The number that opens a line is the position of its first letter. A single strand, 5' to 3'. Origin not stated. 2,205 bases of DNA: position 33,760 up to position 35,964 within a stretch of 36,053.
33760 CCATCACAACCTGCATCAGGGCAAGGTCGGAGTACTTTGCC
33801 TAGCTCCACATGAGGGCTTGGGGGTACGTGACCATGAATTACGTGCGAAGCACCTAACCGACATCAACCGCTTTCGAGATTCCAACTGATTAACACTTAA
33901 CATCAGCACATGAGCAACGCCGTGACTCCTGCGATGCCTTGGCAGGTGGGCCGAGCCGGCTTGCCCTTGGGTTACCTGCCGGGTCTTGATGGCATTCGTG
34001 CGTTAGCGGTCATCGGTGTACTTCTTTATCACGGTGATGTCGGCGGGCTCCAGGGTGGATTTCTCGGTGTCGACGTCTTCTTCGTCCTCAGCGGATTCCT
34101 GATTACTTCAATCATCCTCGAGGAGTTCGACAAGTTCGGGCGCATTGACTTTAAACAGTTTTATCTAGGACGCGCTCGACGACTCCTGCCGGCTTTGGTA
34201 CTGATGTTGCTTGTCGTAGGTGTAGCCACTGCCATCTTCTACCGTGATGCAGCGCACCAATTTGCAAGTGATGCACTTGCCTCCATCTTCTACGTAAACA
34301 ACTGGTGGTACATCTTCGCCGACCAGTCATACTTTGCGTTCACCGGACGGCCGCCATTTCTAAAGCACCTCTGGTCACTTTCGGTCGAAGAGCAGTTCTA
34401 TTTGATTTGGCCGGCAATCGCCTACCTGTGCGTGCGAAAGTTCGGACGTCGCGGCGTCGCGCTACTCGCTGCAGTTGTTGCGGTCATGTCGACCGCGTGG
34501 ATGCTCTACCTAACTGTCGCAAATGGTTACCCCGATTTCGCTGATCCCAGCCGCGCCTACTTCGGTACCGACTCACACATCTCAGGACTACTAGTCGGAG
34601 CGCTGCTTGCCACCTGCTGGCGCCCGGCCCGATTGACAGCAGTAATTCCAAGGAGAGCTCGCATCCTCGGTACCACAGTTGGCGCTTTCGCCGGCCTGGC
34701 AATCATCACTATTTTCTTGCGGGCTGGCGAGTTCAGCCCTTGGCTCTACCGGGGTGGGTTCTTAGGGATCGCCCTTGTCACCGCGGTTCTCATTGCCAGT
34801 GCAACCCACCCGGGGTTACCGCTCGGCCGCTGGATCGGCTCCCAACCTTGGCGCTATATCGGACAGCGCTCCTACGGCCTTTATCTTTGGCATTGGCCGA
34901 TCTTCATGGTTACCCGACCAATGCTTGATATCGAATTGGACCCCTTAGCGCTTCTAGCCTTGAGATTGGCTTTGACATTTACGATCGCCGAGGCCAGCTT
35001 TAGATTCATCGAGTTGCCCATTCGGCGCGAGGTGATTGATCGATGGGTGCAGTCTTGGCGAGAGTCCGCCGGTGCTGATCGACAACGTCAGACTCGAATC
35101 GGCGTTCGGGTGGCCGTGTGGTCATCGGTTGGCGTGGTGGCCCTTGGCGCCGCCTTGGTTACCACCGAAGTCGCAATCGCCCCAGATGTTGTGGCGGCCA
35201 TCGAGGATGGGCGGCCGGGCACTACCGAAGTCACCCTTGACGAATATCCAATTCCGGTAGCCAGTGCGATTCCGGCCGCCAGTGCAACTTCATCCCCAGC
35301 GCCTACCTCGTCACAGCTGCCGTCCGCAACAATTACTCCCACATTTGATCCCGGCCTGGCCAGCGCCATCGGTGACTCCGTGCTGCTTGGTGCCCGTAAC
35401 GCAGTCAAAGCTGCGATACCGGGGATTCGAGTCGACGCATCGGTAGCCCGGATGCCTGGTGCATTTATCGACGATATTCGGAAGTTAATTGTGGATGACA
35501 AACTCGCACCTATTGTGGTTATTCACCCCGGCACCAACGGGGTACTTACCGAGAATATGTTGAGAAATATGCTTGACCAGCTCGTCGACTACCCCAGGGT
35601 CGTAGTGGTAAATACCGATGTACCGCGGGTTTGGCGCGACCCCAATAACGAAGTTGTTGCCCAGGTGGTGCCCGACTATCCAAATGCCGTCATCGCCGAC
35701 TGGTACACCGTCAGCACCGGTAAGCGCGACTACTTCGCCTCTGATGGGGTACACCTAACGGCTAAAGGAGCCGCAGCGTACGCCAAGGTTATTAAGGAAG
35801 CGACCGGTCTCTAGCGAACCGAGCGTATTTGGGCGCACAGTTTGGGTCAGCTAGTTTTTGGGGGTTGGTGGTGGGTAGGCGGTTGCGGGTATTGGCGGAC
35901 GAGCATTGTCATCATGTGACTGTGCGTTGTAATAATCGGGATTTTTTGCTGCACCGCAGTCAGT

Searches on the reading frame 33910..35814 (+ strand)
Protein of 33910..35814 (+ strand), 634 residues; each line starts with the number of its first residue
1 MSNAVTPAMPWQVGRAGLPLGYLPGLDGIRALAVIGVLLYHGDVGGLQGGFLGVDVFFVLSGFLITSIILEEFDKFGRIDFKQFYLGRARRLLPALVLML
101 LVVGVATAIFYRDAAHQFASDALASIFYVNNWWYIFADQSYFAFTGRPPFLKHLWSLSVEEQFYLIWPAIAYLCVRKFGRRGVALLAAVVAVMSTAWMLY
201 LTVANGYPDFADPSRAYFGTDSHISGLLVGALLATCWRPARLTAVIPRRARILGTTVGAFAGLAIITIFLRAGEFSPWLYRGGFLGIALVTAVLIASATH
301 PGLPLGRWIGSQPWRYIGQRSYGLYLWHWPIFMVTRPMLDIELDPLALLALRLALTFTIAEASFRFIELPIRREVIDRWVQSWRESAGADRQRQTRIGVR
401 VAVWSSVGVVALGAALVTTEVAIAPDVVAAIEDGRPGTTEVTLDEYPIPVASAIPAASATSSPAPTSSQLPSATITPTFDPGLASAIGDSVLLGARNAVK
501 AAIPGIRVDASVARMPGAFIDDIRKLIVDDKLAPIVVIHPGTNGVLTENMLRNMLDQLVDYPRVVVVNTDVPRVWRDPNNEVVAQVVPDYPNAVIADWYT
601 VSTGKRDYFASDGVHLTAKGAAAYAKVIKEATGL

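Call 7: search_protein_families(library=pfam, proteins=[window:33910-35814:+])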
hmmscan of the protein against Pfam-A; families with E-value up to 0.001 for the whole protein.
window:33910-35814:+ (634 aa): 1 family
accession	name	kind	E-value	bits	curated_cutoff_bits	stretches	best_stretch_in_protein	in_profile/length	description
PF01757.29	Acyl_transf_3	-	2.2e-32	112.8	31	1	24-359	2-320/326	Acyltransferase domain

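Call 17: find_encoding_contigs(protein=window:33910-35814:+, flank=10000, max_places=6)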
Protein window:33910-35814:+ (634 aa): 1 contig read that carries it; 1 place shown.
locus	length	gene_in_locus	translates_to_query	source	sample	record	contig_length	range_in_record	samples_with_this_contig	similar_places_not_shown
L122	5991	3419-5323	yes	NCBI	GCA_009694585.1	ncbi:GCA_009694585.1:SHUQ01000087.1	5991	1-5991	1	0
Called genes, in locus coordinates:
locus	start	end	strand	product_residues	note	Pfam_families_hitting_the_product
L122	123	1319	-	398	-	PF00108:Thiolase_N, PF02803:Thiolase_C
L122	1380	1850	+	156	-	PF00903:Glyoxalase, PF13468:Glyoxalase_3, PF13669:Glyoxalase_4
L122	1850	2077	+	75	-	-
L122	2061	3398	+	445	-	PF08240:ADH_N, PF00107:ADH_zinc_N, PF13602:ADH_zinc_N_2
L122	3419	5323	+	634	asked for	PF01757:Acyl_transf_3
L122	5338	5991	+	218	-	PF01797:Y1_Tnp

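Call 94: list_cluster_members(proteins=[window:33910-35814:+, P0001])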
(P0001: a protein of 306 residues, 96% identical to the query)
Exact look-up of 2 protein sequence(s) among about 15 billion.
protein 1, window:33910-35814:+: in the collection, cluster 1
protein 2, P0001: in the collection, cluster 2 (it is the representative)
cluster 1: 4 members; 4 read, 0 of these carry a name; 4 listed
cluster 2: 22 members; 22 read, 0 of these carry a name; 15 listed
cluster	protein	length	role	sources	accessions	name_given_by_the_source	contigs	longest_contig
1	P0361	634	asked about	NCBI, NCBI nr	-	-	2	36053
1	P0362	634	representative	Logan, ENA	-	-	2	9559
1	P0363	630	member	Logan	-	-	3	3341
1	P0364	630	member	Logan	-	-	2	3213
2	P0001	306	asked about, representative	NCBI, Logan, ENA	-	-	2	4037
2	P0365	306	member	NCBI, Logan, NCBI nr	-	-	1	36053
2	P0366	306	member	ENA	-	-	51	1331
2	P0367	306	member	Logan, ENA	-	-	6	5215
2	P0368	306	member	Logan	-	-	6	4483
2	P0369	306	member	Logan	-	-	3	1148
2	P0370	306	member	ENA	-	-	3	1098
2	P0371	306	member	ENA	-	-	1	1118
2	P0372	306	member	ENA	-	-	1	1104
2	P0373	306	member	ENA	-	-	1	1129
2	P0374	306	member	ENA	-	-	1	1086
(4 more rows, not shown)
